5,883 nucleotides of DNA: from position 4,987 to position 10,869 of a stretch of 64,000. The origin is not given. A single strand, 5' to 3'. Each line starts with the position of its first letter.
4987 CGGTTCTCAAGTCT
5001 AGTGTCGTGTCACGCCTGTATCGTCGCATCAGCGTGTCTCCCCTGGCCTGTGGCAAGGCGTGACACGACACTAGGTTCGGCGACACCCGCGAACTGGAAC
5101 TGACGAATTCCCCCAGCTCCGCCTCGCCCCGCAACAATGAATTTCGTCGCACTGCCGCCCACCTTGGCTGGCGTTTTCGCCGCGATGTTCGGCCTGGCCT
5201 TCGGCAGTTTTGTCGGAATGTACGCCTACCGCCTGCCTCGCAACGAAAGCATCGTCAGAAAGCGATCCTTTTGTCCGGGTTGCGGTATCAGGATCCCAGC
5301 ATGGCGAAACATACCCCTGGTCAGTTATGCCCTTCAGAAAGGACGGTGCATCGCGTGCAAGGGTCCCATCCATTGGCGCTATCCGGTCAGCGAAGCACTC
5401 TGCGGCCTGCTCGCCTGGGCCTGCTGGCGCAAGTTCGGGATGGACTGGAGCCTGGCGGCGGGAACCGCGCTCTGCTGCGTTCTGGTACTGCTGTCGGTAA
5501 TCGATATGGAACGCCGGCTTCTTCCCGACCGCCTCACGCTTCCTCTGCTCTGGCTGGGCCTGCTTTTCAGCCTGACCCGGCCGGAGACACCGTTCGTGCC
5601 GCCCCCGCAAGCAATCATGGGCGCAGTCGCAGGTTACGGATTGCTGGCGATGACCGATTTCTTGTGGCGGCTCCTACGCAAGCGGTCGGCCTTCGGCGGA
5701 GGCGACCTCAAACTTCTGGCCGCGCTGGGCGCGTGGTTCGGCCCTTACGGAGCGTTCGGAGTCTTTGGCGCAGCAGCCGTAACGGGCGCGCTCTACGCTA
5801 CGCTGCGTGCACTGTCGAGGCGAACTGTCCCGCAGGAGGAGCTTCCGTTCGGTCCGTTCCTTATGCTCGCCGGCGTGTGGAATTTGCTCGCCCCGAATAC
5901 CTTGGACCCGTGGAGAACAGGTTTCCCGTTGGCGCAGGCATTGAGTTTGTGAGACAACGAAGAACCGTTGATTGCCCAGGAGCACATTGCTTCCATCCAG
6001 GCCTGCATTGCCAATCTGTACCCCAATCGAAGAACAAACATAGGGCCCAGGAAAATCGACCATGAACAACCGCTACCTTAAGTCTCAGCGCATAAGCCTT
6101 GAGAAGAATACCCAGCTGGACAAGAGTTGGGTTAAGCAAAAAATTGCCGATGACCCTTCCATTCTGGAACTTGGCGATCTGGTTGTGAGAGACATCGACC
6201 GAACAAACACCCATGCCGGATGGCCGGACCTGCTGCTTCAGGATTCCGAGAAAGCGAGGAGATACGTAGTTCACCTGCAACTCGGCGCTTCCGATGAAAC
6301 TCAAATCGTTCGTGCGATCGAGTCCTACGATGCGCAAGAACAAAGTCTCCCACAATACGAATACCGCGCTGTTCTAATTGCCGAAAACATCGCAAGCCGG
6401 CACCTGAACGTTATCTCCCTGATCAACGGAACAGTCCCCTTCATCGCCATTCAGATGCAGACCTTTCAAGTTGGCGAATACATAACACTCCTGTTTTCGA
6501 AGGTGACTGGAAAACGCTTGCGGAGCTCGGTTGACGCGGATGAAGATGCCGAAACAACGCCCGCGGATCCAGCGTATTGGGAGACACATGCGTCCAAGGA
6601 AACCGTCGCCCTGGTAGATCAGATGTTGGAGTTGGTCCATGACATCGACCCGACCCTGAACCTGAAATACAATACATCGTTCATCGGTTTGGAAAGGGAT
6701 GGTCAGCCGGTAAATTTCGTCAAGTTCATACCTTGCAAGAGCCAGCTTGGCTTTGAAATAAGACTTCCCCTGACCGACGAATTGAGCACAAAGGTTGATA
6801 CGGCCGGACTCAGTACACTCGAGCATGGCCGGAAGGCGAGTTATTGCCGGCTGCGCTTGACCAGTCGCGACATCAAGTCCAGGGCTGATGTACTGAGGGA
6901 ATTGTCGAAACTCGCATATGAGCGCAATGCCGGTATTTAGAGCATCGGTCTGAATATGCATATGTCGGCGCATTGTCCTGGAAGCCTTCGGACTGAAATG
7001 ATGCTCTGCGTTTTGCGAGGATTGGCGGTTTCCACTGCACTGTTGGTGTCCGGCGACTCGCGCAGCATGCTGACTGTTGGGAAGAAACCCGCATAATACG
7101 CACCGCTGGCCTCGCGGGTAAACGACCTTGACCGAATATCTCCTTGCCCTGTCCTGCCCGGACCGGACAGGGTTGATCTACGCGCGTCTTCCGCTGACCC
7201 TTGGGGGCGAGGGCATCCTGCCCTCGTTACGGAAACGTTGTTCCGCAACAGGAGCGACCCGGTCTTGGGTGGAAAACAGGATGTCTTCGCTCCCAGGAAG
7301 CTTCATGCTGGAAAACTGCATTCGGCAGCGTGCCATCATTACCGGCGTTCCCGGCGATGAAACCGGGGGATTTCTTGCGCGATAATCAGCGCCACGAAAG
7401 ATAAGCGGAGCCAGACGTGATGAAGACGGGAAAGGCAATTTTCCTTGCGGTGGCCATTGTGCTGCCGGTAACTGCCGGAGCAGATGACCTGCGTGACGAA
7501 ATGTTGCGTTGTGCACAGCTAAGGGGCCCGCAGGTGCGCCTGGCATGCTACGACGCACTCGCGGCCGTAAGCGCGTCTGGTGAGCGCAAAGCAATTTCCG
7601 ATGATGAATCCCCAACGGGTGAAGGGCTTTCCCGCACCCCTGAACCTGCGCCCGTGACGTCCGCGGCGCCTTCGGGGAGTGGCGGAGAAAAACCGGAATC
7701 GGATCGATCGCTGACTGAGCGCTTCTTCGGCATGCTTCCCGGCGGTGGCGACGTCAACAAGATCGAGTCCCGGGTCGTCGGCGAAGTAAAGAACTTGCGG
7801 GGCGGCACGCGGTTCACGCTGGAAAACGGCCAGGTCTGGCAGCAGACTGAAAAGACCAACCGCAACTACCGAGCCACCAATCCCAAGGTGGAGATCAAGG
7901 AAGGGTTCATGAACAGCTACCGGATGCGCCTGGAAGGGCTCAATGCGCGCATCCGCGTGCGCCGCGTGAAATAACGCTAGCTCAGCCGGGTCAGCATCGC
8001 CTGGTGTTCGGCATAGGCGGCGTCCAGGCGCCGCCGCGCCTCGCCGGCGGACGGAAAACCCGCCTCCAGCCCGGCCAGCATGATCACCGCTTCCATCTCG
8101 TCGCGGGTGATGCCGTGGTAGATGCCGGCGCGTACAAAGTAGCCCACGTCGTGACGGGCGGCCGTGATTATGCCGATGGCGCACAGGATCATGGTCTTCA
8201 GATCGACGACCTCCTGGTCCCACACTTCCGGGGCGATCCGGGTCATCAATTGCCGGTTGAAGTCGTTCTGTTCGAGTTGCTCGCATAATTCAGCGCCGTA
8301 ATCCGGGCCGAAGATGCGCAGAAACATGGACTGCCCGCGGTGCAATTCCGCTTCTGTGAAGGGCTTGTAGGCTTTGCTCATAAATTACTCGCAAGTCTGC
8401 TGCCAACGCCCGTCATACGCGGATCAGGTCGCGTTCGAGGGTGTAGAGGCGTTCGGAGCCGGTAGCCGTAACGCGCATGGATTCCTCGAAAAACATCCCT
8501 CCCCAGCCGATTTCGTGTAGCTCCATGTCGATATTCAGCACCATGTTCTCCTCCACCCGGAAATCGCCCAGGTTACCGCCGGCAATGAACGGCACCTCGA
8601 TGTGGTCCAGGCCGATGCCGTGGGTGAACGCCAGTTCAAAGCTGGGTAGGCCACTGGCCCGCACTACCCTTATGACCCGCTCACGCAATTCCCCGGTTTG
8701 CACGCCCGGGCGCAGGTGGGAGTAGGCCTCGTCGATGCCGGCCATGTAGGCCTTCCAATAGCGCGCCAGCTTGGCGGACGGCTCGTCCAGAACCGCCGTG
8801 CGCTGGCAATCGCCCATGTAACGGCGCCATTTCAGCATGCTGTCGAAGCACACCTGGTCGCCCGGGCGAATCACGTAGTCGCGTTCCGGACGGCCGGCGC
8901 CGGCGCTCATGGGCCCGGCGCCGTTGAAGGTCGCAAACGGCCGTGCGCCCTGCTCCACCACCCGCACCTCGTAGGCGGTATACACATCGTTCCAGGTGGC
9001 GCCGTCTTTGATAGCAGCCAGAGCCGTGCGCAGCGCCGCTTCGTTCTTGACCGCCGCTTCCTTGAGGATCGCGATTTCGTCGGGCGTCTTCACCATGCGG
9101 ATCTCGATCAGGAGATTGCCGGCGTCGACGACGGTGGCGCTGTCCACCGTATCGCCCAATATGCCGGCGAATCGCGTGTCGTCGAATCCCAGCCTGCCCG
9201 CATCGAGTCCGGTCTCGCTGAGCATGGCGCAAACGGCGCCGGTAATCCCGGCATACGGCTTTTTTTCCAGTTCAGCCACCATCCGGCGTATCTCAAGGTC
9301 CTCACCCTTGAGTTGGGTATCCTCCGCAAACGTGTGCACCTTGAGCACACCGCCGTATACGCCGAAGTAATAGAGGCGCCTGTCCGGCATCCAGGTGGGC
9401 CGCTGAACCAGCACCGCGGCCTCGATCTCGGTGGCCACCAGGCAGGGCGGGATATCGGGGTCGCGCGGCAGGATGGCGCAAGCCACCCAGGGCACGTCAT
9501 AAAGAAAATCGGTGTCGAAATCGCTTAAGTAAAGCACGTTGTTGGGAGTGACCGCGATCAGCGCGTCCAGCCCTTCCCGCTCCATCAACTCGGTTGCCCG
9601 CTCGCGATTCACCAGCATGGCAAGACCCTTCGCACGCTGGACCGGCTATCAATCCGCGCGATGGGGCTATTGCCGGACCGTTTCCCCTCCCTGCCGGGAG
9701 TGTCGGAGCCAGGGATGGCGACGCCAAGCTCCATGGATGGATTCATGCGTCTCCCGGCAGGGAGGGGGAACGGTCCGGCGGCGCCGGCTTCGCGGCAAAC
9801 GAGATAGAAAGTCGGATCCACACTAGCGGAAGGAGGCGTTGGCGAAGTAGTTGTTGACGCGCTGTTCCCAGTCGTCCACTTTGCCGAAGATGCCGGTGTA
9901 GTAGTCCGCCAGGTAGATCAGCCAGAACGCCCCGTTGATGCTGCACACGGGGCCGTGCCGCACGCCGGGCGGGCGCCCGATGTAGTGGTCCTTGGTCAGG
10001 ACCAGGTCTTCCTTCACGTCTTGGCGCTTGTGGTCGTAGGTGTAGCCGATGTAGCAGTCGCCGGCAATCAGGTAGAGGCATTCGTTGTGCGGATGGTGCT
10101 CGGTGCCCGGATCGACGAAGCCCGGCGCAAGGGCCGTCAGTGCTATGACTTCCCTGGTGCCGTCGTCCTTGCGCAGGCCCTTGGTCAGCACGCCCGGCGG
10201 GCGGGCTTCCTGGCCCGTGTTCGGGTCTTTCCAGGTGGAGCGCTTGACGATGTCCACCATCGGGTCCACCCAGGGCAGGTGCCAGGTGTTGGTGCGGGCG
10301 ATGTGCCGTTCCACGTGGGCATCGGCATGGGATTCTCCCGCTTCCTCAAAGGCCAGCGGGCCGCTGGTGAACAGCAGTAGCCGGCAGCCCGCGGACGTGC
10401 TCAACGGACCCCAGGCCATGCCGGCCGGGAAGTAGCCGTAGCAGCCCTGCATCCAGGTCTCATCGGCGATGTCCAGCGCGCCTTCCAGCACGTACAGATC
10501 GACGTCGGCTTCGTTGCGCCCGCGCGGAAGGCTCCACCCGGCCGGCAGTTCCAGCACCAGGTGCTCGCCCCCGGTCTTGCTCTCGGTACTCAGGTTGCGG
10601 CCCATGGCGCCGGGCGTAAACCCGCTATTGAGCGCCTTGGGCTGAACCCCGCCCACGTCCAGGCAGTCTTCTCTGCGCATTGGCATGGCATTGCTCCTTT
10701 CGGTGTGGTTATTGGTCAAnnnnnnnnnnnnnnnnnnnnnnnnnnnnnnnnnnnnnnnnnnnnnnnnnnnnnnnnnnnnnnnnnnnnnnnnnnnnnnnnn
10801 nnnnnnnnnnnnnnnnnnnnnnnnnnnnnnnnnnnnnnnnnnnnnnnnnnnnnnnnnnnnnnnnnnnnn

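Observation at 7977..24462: Regulator-less 16.5-kb metabolic and uptake island built from duplicated CMD / M24 / bicupin / TonB-receptor modules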

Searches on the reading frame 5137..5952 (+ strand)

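Call 80: search_protein_families(library=pfam, proteins=[window:5137-5952:+], max_evalue=0.001)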
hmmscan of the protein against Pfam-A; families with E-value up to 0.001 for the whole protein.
window:5137-5952:+ (271 aa): 2 families
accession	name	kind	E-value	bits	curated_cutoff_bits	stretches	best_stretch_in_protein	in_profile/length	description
PF06750.18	A24_N_bact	-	5.2e-27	94.2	23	1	17-99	1-83/84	Bacterial Peptidase A24 N-terminal domain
PF01478.23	Peptidase_A24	-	2.2e-25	89.5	26.5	1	111-221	2-103/104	Type IV leader peptidase family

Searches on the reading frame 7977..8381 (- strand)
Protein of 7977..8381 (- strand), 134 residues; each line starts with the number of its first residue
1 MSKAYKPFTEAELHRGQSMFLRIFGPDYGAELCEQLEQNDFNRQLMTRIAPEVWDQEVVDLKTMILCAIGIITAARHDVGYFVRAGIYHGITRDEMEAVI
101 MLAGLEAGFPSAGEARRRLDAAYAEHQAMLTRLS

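Call 4: search_protein_families(library=pfam, proteins=[window:7977-8381:-], max_evalue=0.01)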
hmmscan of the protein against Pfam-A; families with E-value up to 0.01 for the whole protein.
window:7977-8381:- (134 aa): 1 family
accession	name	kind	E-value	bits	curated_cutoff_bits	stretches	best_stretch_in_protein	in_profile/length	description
PF02627.25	CMD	-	0.0011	19.4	23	1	49-118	11-81/84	Carboxymuconolactone decarboxylase family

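Call 6: search_protein_families(library=ncbifam, proteins=[window:7977-8381:-], max_evalue=0.01)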
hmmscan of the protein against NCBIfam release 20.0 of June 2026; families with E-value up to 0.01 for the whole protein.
window:7977-8381:- (134 aa): 3 families
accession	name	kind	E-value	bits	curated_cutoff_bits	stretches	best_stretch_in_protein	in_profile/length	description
TIGR02425.1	decarb_PcaC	equivalog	5.2e-07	29.8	155.7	1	39-124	33-120/123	4-carboxymuconolactone decarboxylase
NF051488.1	bifunc_PcaDC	exception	1.4e-06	27.8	390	1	39-118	287-368/375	bifunctional 3-oxoadipate enol-lactonase/4-carboxymuconolactone decarboxylase PcaDC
NF051487.1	bifunc_PcaCD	exception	0.0083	15.3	430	1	40-115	31-116/413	bifunctional 4-carboxymuconolactone decarboxylase/3-oxoadipate enol-lactonase PcaCD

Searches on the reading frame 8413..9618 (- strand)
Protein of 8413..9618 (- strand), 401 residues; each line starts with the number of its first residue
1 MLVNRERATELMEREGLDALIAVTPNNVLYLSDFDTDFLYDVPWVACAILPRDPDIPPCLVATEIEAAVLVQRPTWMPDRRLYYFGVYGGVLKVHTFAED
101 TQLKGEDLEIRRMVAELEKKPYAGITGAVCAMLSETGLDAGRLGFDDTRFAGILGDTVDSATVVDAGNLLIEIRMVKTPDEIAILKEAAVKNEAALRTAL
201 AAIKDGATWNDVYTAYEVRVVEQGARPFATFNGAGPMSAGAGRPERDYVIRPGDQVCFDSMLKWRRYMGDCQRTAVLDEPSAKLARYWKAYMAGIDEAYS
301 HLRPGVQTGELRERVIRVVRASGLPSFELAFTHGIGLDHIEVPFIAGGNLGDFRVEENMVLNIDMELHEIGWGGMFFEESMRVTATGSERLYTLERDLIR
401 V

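Call 4: search_protein_families(library=pfam, proteins=[window:8413-9618:-], max_evalue=0.01)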
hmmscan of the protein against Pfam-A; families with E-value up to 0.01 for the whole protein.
window:8413-9618:- (401 aa): 2 families
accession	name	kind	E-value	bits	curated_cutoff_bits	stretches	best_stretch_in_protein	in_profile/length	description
PF00557.29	Peptidase_M24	-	4.8e-30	105.3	23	1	184-385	2-208/208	Metallopeptidase family M24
PF01321.24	Creatinase_N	-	3.8e-06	27.9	22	1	5-36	2-33/128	Creatinase/Prolidase N-terminal domain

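Call 6: search_protein_families(library=ncbifam, proteins=[window:8413-9618:-], max_evalue=0.01)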
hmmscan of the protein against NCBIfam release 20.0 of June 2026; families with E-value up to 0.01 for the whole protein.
window:8413-9618:- (401 aa): 11 families
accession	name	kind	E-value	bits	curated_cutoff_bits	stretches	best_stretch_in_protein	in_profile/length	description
NF011174.0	PRK14576.1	subfamily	1.6e-31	109.6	487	1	7-400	15-403/405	putative endopeptidase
NF011173.0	PRK14575.1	equivalog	1.6e-21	76.7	850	1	9-399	17-403/406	putative peptidase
NF040821.1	dipep_PepQ_Arch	equivalog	4.3e-19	68.7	630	1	168-399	114-346/346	Xaa-Pro dipeptidase PepQ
NF038259.1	ectoine_DoeA_2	exception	2.7e-18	65.9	575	1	133-398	104-383/386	ectoine hydrolase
NF011720.0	PRK15173.1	subfamily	9.3e-16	57.7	420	1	160-399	99-340/343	peptidase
NF007310.0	PRK09795.1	equivalog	3.2e-10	39.4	393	1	172-398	123-355/361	aminopeptidase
NF008131.0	PRK10879.1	equivalog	4e-09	35.8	465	1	160-319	157-319/438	Xaa-Pro aminopeptidase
TIGR00500.1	met_pdase_I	equivalog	4.2e-08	33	171.35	1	176-363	3-199/247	type I methionyl aminopeptidase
TIGR02993.1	ectoine_eutD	equivalog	1.4e-07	31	613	1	154-398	136-387/391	ectoine hydrolase DoeA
NF043017.1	DimsulpropLyDddP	equivalog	0.00052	18.9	600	1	125-391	154-433/443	dimethylsulfonioproprionate lyase DddP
NF008970.0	PRK12318.1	equivalog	0.00063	19.1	267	1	248-347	124-223/291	methionyl aminopeptidase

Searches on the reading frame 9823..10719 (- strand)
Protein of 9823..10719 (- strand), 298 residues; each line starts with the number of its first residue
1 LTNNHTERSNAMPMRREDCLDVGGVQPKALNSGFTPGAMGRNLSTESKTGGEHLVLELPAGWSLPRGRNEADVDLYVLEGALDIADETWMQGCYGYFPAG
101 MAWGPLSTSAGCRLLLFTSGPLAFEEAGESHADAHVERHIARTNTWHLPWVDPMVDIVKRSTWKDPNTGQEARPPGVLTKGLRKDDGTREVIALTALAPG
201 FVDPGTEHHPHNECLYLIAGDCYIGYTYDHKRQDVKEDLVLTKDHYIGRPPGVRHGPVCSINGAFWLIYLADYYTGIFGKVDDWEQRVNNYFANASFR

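Call 4: search_protein_families(library=pfam, proteins=[window:9823-10719:-], max_evalue=0.01)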
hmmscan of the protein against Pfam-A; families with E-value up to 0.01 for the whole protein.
window:9823-10719:- (298 aa): 3 families
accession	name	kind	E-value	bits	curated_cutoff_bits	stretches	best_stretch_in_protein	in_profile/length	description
PF14499.12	DUF4437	-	1.9e-11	44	24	1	40-256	24-230/250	Domain of unknown function (DUF4437)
PF12973.13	Cupin_7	-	2.2e-10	40.7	27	1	36-117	18-100/105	ChrR Cupin-like domain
PF07883.17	Cupin_2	-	0.00017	21.6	27.2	0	195-258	3-57/70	Cupin domain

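Call 6: search_protein_families(library=ncbifam, proteins=[window:9823-10719:-], max_evalue=0.01)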
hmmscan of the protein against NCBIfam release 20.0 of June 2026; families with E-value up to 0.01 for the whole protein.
window:9823-10719:- (298 aa): 0 families
